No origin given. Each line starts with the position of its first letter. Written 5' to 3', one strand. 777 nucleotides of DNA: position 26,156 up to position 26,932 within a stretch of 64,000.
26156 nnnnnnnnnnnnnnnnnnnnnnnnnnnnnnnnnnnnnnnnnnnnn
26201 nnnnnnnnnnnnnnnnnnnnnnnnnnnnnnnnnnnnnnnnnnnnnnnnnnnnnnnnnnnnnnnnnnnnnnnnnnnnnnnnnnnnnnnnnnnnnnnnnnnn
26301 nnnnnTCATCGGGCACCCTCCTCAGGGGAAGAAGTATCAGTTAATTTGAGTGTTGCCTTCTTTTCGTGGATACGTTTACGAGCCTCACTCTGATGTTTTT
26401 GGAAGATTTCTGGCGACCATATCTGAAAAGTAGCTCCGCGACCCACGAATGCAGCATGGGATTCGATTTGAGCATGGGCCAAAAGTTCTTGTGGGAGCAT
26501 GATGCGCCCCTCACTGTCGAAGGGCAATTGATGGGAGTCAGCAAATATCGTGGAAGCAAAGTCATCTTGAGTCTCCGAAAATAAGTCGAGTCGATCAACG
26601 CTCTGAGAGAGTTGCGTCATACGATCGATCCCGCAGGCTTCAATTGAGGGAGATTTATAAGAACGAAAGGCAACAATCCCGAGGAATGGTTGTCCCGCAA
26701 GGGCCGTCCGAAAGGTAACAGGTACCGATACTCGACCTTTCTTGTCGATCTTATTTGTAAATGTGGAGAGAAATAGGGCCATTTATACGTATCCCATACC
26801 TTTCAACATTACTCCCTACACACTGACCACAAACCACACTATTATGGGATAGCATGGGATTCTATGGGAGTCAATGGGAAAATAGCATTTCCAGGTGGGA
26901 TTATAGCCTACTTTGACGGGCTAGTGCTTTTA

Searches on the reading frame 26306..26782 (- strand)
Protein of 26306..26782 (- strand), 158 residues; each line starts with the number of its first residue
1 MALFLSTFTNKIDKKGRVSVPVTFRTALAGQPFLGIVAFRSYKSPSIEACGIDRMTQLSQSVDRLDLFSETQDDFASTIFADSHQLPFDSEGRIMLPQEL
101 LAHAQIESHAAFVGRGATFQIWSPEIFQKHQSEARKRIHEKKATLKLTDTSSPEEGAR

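Call 12: find_encoding_contigs(protein=window:26306-26782:-, flank=10000, max_places=6)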
Protein window:26306-26782:- (158 aa): 20 contigs read that carry it; 6 places shown.
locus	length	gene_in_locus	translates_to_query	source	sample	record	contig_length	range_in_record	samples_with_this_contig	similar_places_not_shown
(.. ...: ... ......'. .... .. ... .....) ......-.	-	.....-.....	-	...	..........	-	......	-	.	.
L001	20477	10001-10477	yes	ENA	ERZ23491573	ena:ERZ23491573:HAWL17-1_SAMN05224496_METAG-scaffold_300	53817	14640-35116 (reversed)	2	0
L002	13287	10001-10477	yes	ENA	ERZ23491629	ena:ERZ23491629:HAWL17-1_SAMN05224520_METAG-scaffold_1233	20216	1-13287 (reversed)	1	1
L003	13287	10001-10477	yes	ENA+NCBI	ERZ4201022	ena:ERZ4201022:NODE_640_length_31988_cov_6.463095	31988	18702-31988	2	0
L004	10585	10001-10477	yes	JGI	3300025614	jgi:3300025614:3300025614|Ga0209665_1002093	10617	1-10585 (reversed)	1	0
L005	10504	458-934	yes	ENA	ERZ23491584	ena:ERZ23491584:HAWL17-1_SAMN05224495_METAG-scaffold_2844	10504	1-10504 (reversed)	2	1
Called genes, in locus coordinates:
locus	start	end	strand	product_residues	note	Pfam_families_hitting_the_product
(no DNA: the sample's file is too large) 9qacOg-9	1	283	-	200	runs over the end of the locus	-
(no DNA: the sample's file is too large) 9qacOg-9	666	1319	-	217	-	-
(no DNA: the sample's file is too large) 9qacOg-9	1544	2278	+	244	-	-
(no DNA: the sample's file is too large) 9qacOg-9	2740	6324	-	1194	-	PF16967:TcfC, PF15976:CooC_C (weak)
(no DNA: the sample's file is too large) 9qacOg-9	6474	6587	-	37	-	-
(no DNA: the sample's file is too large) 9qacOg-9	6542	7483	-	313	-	PF01564:Spermine_synth, PF08241:Methyltransf_11 (weak), PF08242:Methyltransf_12 (weak), PF13649:Methyltransf_25, PF13847:Methyltransf_31 (weak)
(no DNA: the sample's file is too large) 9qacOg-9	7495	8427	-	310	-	-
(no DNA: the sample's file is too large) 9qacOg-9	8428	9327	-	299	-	PF01564:Spermine_synth, PF05175:MTS, PF08241:Methyltransf_11 (weak), PF08242:Methyltransf_12 (weak), PF13649:Methyltransf_25, PF13847:Methyltransf_31 (weak)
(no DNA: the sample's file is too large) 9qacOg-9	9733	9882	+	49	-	-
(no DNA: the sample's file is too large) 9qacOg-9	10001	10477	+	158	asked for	PF02381:MraZ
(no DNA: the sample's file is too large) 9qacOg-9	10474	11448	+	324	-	PF01795:Methyltransf_5, PF13847:Methyltransf_31 (faint)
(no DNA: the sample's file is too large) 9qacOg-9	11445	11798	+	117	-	-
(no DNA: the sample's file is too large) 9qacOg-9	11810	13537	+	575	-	PF03717:PBP_dimer, PF00905:Transpeptidase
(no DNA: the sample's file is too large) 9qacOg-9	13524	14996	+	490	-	PF01225:Mur_ligase, PF08245:Mur_ligase_M, PF02875:Mur_ligase_C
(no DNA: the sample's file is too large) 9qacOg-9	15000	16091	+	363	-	PF00953:Glycos_transf_4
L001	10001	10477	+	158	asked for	PF02381:MraZ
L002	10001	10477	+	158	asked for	PF02381:MraZ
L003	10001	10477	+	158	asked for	PF02381:MraZ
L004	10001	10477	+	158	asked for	PF02381:MraZ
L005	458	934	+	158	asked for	PF02381:MraZ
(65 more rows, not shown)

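Call 41: list_cluster_members(proteins=[window:26306-26782:-, window:25335-26309:-, window:55707-57224:-, L008:8974-11043:+, L009:6289-7611:+, L011:1042-2529:-, L006:11246-12214:-])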
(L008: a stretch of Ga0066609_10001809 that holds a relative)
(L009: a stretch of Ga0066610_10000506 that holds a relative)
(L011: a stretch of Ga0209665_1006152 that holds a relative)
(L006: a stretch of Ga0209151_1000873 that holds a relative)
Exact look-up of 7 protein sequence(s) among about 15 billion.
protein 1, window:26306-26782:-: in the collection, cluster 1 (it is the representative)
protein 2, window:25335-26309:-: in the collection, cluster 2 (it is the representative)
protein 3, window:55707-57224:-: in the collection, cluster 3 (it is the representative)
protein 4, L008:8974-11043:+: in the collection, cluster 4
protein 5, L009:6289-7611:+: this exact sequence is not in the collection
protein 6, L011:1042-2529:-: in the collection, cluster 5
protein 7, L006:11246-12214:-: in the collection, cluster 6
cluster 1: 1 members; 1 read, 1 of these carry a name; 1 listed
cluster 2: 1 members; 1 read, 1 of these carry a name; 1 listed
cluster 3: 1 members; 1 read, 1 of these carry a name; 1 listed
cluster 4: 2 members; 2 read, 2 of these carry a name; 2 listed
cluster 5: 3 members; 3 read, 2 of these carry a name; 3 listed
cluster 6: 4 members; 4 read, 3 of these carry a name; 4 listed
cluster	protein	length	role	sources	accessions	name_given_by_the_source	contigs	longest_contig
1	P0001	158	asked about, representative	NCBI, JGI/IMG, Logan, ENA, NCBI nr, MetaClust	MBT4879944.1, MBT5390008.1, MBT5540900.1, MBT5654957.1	MAG: division/cell wall cluster transcriptional repressor MraZ [Alphaproteobacteria ... | MraZ protein | division/cell wall cluster transcriptional repressor MraZ [Alphaproteobacteria bacterium]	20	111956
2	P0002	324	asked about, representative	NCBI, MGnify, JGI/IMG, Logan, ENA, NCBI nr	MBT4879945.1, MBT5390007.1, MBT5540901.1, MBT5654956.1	MAG: 16S rRNA (cytosine(1402)-N(4))-methyltransferase RsmH [Alphaproteobacteria bacterium] | CR=1 FL=1 | 16S rRNA (cytosine1402-N4)-methyltransferase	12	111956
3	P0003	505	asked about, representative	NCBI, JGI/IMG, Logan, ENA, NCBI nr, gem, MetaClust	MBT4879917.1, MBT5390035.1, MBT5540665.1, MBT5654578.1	MAG: hypothetical protein HOI80_03640 [Alphaproteobacteria bacterium] | hypothetical protein | hypothetical protein [Alphaproteobacteria bacterium]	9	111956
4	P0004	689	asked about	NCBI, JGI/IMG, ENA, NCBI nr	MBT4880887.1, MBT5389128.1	MAG: sodium-translocating pyrophosphatase [Alphaproteobacteria bacterium] | K(+)-stimulated pyrophosphate-energized sodium pump | sodium-translocating pyrophosphatase [Alphaproteobacteria bacterium]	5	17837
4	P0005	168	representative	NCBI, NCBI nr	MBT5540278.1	MAG: sodium-translocating pyrophosphatase, partial [Alphaproteobacteria bacterium] | sodium-translocating pyrophosphatase [Alphaproteobacteria bacterium]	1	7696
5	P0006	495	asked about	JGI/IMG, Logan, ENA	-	D-beta-D-heptose 7-phosphate kinase / D-beta-D-heptose 1-phosphate adenosyltransferase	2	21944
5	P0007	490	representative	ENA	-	-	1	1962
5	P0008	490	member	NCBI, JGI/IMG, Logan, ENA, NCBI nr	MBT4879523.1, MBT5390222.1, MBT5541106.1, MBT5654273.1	MAG: D-glycero-beta-D-manno-heptose-7-phosphate kinase [Alphaproteobacteria bacterium] | D-glycero-beta-D-manno-heptose-7-phosphate kinase [Alphaproteobacteria bacterium]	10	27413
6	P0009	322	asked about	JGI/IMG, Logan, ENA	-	MoxR-like ATPase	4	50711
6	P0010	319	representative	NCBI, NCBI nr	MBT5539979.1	MAG: MoxR family ATPase [Alphaproteobacteria bacterium] | MoxR family ATPase [Alphaproteobacteria bacterium]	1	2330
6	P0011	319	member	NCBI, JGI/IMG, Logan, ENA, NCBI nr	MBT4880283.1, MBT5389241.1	MAG: MoxR family ATPase [Alphaproteobacteria bacterium] | MoxR family ATPase [Alphaproteobacteria bacterium]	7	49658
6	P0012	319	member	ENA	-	-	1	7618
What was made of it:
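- Their flanking proteins belong to the same MAG accession series (call 41), so these are other sites of the same genome.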

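Call 70: find_encoding_contigs(protein=P0009, flank=10000, max_places=3)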
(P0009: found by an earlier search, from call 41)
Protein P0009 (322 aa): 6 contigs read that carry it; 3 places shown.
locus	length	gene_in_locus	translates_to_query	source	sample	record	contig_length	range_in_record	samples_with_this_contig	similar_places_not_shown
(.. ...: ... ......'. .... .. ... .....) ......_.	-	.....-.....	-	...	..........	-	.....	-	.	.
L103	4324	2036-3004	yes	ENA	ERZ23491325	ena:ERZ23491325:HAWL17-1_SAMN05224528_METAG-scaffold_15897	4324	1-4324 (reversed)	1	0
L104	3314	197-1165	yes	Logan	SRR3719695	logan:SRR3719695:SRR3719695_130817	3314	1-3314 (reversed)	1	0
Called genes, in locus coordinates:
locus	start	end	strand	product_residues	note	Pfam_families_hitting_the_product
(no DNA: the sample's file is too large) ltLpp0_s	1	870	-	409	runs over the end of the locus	PF07690:MFS_1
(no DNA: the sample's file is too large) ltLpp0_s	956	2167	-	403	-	PF07690:MFS_1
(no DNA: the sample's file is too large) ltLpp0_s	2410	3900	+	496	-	PF00171:Aldedh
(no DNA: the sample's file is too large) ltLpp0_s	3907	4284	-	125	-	-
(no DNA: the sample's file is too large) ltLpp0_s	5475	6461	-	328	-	PF01300:Sua5_yciO_yrdC, PF03481:Sua5_C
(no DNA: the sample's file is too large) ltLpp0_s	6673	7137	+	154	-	PF00364:Biotin_lipoyl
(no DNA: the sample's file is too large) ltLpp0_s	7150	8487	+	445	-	PF00289:Biotin_carb_N, PF01071:GARS_A (weak), PF02222:ATP-grasp, PF02786:CPSase_L_D2, PF07478:Dala_Dala_lig_C, PF02785:Biotin_carb_C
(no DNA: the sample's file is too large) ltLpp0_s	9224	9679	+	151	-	-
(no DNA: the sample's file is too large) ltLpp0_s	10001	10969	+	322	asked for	PF00493:MCM (weak), PF20030:bpMoxR, PF05496:RuvB_N (faint), PF00158:Sigma54_activat (weak), PF00004:AAA (weak), PF07726:AAA_3, PF07728:AAA_5, PF17863:AAA_lid_2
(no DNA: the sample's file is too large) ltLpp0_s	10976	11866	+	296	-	PF01882:DUF58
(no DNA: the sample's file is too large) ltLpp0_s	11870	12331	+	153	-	PF14316:DUF4381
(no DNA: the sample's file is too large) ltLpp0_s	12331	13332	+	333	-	PF00092:VWA, PF06707:DUF1194 (weak), PF13519:VWA_2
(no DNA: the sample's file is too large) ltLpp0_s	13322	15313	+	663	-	PF00092:VWA (weak), PF13519:VWA_2, PF04056:Ssl1 (weak), PF07719:TPR_2 (faint), PF13174:TPR_6 (faint), PF13432:TPR_16, PF14559:TPR_19 (weak), PF00515:TPR_1 (weak)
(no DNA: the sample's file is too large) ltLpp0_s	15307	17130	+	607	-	PF13584:BatD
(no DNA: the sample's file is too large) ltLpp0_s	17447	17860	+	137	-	PF05534:HicB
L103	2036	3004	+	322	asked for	PF00493:MCM (weak), PF20030:bpMoxR, PF05496:RuvB_N (faint), PF00158:Sigma54_activat (weak), PF00004:AAA (weak), PF07726:AAA_3, PF07728:AAA_5, PF17863:AAA_lid_2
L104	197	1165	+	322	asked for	PF00493:MCM (weak), PF20030:bpMoxR, PF05496:RuvB_N (faint), PF00158:Sigma54_activat (weak), PF00004:AAA (weak), PF07726:AAA_3, PF07728:AAA_5, PF17863:AAA_lid_2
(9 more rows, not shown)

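Call 78: find_encoding_contigs(protein=P0008, flank=10000, max_places=2)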
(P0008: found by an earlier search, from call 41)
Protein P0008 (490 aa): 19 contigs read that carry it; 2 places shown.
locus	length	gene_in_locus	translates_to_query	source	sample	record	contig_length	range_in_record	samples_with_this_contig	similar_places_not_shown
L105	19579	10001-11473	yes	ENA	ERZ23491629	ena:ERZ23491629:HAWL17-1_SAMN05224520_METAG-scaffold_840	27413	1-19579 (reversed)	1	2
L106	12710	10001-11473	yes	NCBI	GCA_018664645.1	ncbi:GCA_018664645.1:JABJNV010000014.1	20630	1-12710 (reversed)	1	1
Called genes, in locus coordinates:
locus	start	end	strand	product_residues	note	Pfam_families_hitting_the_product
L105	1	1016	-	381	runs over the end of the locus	PF17396:DUF1611_N, PF07755:DUF1611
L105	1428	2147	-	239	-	PF12784:PDDEXK_2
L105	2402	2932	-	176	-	-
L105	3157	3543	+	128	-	-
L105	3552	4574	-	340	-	PF01075:Glyco_transf_9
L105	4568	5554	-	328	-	PF09898:DUF2125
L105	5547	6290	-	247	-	PF01553:Acyltransferase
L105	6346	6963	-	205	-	PF02698:DUF218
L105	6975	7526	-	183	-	PF00702:Hydrolase, PF08645:PNK3P, PF12710:HAD (faint), PF13419:HAD_2, PF13242:Hydrolase_like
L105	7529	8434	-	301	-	PF02687:FtsX (weak)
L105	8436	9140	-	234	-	PF00005:ABC_tran, PF13304:AAA_21 (faint)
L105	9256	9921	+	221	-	PF13717:Zn_ribbon_4, PF11906:DUF3426 (faint)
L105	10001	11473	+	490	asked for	PF00294:PfkB, PF08543:Phos_pyr_kin, PF01467:CTP_transf_like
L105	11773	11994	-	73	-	PF01176:eIF-1a, PF16745:RsgA_N (weak)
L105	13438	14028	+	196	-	-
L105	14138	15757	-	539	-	PF00005:ABC_tran, PF00006:ATP-synt_ab (faint), PF02463:SMC_N, PF13191:AAA_16 (faint), PF13555:AAA_29 (faint), PF20720:nSTAND3 (faint), PF02463:SMC_N, PF00005:ABC_tran, +3 more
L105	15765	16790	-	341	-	PF12911:OppC_N (weak), PF00528:BPD_transp_1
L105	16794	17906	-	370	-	PF00528:BPD_transp_1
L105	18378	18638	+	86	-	PF01541:GIY-YIG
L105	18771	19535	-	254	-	-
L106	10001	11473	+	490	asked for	PF00294:PfkB, PF08543:Phos_pyr_kin, PF01467:CTP_transf_like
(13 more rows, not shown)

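Call 79: find_encoding_contigs(protein=P0004, flank=10000, max_places=2)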
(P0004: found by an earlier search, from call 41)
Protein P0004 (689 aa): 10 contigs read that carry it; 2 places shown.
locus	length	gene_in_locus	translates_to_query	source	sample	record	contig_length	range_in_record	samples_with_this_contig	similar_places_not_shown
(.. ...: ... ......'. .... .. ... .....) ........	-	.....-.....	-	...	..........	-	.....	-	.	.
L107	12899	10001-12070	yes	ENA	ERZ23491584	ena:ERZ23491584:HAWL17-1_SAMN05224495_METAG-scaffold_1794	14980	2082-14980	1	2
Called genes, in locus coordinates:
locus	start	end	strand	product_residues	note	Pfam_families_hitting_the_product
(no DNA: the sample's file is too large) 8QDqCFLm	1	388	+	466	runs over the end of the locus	PF11638:DnaA_N, PF00308:Bac_DnaA, PF01695:IstB_IS21 (weak), PF00004:AAA (weak), PF08299:Bac_DnaA_C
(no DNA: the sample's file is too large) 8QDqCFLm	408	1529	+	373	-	PF00712:DNA_pol3_beta, PF02767:DNA_pol3_beta_2, PF02768:DNA_pol3_beta_3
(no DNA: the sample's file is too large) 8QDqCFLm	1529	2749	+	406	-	PF02463:SMC_N, PF13175:AAA_15 (weak), PF13476:AAA_23, PF13304:AAA_21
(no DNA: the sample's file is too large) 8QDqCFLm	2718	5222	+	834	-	PF02518:HATPase_c, PF00204:DNA_gyraseB, PF01751:Toprim, PF21249:GyrB_hook (weak), PF18053:GyrB_insert (weak), PF00986:DNA_gyraseB_C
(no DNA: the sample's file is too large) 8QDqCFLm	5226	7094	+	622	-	PF00912:Transgly, PF00905:Transpeptidase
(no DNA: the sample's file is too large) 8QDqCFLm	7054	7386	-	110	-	-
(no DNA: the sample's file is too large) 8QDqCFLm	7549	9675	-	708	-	-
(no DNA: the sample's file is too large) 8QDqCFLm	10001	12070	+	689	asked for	PF03030:H_PPase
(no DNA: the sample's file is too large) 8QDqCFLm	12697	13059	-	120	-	?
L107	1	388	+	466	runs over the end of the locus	PF11638:DnaA_N, PF00308:Bac_DnaA, PF01695:IstB_IS21 (weak), PF00004:AAA (weak), PF08299:Bac_DnaA_C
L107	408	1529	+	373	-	PF00712:DNA_pol3_beta, PF02767:DNA_pol3_beta_2, PF02768:DNA_pol3_beta_3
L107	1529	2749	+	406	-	PF02463:SMC_N, PF13175:AAA_15 (weak), PF13476:AAA_23, PF13304:AAA_21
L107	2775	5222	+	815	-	PF02518:HATPase_c, PF00204:DNA_gyraseB, PF01751:Toprim, PF21249:GyrB_hook (weak), PF18053:GyrB_insert (weak), PF00986:DNA_gyraseB_C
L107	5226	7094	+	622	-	PF00912:Transgly, PF00905:Transpeptidase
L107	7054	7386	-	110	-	-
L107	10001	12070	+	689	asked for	PF03030:H_PPase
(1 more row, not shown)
